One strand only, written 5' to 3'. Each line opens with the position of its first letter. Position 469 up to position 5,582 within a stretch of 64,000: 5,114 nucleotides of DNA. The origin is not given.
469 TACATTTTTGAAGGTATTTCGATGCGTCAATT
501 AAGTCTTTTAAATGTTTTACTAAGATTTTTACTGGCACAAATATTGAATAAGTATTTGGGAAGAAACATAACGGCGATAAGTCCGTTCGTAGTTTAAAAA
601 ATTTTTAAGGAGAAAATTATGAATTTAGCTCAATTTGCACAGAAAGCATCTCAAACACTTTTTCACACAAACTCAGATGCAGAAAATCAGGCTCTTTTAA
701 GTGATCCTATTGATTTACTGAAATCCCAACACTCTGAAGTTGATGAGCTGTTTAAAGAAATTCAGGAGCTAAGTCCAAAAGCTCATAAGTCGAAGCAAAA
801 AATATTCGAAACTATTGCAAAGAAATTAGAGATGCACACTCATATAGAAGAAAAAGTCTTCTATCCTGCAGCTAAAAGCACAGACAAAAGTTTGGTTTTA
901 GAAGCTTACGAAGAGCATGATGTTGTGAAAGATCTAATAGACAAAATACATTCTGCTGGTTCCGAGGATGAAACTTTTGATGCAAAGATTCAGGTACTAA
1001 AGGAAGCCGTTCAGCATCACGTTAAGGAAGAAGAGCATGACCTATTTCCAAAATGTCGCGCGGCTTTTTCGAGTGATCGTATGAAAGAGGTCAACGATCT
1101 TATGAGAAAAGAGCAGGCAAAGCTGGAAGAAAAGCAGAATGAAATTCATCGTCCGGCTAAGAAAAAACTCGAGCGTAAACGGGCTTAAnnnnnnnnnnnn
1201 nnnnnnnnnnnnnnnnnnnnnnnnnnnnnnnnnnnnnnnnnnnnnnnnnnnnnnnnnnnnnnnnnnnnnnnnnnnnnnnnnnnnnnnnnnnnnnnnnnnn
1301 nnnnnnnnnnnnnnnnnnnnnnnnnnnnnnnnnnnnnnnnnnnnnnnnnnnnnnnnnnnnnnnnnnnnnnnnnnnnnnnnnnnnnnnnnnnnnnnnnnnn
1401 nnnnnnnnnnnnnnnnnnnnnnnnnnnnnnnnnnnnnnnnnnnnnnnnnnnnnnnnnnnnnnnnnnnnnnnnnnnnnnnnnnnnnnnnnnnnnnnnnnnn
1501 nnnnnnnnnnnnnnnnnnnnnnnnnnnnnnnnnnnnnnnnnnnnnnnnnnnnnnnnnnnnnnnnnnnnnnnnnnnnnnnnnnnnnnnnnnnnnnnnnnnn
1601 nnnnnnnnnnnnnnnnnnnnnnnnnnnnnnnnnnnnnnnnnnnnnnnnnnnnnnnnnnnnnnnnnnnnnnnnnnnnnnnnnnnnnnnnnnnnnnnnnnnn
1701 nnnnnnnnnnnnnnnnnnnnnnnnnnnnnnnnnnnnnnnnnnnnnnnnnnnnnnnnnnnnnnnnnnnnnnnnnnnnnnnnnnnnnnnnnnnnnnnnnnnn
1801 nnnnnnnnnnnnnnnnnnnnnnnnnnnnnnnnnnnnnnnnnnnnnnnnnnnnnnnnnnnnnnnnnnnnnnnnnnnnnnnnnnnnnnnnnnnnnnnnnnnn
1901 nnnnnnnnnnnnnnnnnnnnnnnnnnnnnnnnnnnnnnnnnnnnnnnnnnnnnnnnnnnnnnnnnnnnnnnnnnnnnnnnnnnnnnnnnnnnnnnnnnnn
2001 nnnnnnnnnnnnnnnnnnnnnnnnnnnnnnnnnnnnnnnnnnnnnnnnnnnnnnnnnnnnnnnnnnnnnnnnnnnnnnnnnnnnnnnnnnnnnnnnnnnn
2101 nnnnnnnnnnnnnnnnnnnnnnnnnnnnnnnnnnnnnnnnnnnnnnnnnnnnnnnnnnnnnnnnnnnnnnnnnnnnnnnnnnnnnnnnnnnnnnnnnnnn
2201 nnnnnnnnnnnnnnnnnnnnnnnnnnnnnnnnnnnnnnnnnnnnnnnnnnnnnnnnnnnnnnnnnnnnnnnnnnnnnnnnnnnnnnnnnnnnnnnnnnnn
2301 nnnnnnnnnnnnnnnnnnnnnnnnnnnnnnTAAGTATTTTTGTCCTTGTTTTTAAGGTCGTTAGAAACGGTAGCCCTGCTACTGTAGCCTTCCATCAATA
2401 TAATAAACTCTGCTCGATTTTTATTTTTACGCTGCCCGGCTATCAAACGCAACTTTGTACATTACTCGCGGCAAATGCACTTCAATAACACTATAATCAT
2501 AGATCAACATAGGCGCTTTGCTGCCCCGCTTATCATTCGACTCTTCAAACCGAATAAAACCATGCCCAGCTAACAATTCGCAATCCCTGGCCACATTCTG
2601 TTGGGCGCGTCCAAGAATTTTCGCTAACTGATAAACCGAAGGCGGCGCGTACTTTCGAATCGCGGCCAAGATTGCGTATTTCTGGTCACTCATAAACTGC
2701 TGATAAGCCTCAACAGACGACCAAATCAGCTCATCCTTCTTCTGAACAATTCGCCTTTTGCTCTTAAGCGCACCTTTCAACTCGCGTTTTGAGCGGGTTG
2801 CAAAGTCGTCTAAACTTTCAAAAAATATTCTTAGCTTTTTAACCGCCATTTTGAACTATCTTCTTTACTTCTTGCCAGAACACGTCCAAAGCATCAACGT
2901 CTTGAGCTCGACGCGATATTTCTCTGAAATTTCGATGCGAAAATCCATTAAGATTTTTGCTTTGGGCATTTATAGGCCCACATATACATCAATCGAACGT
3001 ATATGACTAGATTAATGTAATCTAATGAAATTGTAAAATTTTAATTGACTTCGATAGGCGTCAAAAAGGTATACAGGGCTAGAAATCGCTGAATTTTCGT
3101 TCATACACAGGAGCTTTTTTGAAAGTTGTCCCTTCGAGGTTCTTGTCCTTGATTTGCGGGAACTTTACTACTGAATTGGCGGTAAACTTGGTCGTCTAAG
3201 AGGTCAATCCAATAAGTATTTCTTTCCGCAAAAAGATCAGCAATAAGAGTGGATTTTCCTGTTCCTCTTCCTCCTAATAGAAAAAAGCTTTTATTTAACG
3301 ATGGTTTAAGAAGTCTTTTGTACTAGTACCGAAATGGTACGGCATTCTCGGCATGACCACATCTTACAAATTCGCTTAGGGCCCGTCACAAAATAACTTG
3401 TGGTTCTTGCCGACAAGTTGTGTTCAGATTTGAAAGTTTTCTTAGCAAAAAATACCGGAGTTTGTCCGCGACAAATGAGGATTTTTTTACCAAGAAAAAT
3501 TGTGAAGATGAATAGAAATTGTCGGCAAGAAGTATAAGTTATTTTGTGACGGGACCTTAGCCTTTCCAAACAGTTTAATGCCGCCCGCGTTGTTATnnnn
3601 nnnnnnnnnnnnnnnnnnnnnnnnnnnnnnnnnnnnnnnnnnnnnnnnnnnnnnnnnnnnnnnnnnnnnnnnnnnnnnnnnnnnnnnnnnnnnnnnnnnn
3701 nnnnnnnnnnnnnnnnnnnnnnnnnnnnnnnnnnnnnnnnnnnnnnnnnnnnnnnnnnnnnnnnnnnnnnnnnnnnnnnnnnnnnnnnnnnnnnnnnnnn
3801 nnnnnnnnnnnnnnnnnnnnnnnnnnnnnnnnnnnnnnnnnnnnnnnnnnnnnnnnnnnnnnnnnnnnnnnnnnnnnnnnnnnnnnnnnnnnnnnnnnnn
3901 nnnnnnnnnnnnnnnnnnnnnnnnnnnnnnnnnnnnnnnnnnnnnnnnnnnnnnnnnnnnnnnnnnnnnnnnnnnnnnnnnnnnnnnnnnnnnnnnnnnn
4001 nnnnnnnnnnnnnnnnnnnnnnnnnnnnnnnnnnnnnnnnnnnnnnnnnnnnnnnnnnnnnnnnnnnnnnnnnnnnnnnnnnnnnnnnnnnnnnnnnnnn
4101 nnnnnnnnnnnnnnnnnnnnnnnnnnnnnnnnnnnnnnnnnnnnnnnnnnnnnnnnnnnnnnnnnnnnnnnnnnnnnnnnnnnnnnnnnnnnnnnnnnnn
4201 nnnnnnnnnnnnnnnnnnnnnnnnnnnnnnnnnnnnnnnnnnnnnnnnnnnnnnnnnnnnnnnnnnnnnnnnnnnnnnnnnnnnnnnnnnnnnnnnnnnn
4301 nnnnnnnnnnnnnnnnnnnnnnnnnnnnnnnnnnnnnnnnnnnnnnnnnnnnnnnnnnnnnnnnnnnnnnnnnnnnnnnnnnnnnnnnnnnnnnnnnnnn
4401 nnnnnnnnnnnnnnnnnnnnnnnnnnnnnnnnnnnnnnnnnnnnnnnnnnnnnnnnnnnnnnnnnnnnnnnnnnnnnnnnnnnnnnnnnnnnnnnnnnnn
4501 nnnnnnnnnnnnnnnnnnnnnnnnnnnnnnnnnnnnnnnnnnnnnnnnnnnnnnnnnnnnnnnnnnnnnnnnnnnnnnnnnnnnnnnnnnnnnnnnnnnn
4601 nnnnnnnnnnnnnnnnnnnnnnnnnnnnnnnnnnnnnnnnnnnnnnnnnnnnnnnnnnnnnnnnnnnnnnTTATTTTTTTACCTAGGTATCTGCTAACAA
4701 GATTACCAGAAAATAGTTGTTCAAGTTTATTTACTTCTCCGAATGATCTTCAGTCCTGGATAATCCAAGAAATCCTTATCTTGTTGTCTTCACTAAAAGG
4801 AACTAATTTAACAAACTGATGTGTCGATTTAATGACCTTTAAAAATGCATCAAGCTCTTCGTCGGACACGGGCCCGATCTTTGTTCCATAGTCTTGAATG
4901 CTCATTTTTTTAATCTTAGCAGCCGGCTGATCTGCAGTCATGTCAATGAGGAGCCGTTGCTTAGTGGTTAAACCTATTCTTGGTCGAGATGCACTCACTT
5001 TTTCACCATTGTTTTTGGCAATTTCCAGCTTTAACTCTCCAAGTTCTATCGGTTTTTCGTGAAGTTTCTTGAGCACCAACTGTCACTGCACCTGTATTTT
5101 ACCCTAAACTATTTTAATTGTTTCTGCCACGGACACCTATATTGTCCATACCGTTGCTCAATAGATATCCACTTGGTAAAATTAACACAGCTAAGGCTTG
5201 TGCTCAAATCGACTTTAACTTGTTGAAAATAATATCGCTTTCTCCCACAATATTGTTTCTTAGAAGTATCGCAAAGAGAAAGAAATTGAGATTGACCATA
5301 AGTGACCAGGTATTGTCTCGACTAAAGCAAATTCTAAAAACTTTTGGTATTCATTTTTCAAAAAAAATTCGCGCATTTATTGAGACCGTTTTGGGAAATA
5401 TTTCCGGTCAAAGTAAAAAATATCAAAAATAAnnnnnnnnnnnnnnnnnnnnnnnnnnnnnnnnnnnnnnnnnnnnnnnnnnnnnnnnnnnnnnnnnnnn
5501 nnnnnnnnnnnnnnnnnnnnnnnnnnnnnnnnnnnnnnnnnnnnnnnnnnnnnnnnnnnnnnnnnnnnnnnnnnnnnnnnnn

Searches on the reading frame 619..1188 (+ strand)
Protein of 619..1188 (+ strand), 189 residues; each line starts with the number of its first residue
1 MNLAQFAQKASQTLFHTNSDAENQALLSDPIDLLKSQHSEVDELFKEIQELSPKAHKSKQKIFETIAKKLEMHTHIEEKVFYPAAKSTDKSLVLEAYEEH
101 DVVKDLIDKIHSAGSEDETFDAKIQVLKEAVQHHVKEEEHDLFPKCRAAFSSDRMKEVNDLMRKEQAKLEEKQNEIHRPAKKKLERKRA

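Call 62: find_encoding_contigs(protein=window:619-1188:+, flank=10000, max_places=3)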
Protein window:619-1188:+ (189 aa): 1 contig read that carries it; 1 place shown.
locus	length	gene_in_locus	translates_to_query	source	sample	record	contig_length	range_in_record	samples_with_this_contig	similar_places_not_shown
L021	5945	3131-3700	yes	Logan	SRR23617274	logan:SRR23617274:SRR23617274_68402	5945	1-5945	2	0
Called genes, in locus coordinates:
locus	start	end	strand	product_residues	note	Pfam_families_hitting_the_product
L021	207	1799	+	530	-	PF28550:DUF8436, PF01494:FAD_binding_3 (weak), PF03486:HI0933_like, PF07992:Pyr_redox_2 (faint), PF13738:Pyr_redox_3 (faint), PF21688:FAD-depend_C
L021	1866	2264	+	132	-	PF04972:BON (weak)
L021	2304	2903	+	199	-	-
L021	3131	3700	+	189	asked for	PF01814:Hemerythrin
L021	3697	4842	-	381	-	PF01702:TGT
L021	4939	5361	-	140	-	PF25212:HVO_A0114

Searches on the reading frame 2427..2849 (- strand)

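Call 37: search_protein_families(library=pfam, proteins=[window:2427-2849:-], max_evalue=0.01)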
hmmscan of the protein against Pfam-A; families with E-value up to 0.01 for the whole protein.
window:2427-2849:- (140 aa): 3 families
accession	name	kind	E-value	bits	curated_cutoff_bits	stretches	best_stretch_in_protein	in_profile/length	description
PF25212.1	HVO_A0114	-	1.5e-14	54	27.6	1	41-118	8-82/84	HVO_A0114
PF01047.28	MarR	-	4.5e-05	23.7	24.6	1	54-108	2-57/59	MarR family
PF12802.13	MarR_2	-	0.00023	21.7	27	1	53-108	3-60/61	MarR family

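Call 48: search_protein_families(library=ncbifam, proteins=[window:2427-2849:-], max_evalue=0.1)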
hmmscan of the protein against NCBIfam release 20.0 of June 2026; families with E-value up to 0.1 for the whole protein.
window:2427-2849:- (140 aa): 2 families
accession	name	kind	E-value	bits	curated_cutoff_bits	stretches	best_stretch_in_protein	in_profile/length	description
NF033788.1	HTH_metalloreg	subfamily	0.019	14.8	55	1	55-102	11-58/77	metalloregulator ArsR/SmtB family transcription factor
NF053606.1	Sta1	subfamily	0.095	12.8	80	0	53-118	18-82/100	Sta1 family transcriptional regulator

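Call 49: search_protein_families(library=padloc, proteins=[window:2427-2849:-], max_evalue=0.1)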
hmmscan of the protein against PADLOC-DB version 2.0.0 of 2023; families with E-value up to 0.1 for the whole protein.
window:2427-2849:- (140 aa): 9 families
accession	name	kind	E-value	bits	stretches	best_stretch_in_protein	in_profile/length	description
PDLC01438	Csa3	-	0.00072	17.7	1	33-107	126-191/305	"CAS-I,CAS-II,CAS-III,CAS-IV,CAS-V,CAS-VI; associated_signaling"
PDLC01268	CasR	-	0.0013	16.7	1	40-104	111-169/179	"CAS-I,CAS-II,CAS-III,CAS-IV,CAS-V,CAS-VI; associated_signaling"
PDLC01879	CARF3--CARF_TM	-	0.0068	14.1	1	35-110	137-206/222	-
PDLC01852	CARF3--CARF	-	0.0074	14.2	1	51-107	139-195/208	-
PDLC01860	CARF3--CARF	-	0.01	14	1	51-105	139-193/210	-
PDLC02870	DpdF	-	0.011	12.3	1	48-105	342-400/534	DpdF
PDLC01434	CasR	-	0.014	13.3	1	35-107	110-178/191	"CAS-I,CAS-II,CAS-III,CAS-IV,CAS-V,CAS-VI; associated_signaling"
PDLC01857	CARF3--CARF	-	0.027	12.1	1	53-113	129-187/201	-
PDLC01850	CARF3--CARF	-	0.028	12.3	1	43-99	133-189/209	-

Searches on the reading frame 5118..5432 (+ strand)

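Call 37: search_protein_families(library=pfam, proteins=[window:5118-5432:+], max_evalue=0.01)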
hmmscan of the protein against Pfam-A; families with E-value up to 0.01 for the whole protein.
window:5118-5432:+ (104 aa): 0 families

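Call 48: search_protein_families(library=ncbifam, proteins=[window:5118-5432:+], max_evalue=0.1)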
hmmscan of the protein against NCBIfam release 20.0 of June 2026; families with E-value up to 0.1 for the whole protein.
window:5118-5432:+ (104 aa): 2 families
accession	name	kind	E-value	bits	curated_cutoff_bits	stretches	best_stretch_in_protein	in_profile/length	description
NF050799.1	TA_anti_VapB_Sulfo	equivalog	0.047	14.3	60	1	64-90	5-31/69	type II toxin-antitoxin system VapB family antitoxin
NF045738.1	MPN121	equivalog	0.055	13.7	150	1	52-102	4-57/122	MPN121 family protein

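Call 49: search_protein_families(library=padloc, proteins=[window:5118-5432:+], max_evalue=0.1)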
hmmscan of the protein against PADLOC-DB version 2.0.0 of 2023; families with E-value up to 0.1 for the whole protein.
window:5118-5432:+ (104 aa): 0 families
